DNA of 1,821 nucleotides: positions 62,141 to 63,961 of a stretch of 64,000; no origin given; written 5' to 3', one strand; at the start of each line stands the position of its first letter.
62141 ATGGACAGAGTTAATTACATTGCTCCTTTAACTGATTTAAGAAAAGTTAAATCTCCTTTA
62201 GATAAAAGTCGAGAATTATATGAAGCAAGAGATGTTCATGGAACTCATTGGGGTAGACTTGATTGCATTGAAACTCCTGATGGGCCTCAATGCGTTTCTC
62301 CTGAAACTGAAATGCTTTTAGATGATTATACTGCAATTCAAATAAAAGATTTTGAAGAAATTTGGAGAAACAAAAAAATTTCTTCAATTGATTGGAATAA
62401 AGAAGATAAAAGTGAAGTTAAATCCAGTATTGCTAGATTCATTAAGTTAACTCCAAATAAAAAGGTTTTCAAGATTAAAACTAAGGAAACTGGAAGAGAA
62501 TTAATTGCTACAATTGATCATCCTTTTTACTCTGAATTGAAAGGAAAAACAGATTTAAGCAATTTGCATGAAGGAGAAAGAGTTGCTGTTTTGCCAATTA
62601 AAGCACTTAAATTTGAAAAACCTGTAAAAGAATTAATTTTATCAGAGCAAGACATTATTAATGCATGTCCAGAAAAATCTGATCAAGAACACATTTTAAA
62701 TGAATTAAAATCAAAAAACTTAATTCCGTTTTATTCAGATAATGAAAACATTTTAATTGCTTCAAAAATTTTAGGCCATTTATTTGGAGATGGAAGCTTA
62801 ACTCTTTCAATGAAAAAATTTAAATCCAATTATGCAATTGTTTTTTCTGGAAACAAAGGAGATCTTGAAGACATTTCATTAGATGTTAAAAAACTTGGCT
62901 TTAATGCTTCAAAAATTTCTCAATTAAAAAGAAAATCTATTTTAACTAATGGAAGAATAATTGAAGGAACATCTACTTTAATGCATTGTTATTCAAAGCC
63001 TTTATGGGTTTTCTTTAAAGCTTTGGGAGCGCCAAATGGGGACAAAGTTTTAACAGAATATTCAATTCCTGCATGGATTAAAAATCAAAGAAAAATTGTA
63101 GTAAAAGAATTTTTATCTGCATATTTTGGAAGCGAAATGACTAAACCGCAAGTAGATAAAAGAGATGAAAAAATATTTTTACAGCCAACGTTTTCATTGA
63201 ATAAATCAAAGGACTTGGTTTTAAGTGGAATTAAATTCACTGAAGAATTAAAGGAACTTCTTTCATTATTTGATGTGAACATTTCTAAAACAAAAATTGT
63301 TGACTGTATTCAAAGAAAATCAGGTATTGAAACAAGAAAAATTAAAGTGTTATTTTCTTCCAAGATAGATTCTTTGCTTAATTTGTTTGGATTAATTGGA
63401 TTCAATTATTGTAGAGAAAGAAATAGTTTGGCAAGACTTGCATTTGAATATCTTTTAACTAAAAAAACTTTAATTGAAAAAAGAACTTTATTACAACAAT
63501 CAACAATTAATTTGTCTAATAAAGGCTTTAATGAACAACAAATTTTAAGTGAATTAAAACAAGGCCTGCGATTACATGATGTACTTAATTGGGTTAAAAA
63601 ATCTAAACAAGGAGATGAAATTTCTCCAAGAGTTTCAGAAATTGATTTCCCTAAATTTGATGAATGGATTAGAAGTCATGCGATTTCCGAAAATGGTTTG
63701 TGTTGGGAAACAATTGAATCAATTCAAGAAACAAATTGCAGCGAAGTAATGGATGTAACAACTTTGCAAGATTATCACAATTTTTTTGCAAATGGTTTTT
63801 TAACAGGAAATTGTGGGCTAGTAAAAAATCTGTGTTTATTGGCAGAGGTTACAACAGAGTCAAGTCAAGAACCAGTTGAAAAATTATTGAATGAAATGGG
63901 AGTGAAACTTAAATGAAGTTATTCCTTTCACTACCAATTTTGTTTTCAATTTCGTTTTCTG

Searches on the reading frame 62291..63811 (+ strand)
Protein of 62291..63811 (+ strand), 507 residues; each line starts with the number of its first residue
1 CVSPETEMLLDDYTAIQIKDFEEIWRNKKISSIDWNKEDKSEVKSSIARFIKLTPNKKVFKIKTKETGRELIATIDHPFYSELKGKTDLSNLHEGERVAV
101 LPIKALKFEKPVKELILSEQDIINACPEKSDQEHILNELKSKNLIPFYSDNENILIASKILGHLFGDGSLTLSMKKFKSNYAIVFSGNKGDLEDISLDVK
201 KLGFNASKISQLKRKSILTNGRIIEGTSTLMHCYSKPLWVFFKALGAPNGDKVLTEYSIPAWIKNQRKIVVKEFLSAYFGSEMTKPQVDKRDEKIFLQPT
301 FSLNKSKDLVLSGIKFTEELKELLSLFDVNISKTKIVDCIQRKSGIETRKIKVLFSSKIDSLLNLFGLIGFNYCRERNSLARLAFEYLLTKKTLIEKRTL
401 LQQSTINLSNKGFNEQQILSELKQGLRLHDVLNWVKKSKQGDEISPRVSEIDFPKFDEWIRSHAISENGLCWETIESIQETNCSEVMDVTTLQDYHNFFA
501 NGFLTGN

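Call 64: search_protein_families(library=pfam, proteins=[window:62291-63811:+], max_evalue=0.001)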
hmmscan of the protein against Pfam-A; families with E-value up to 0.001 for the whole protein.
window:62291-63811:+ (507 aa): 1 family
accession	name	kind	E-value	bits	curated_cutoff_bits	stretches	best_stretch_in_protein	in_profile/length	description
PF14890.11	Intein_splicing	-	2.5e-14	53.8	35.8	1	14-505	8-153/155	Intein splicing domain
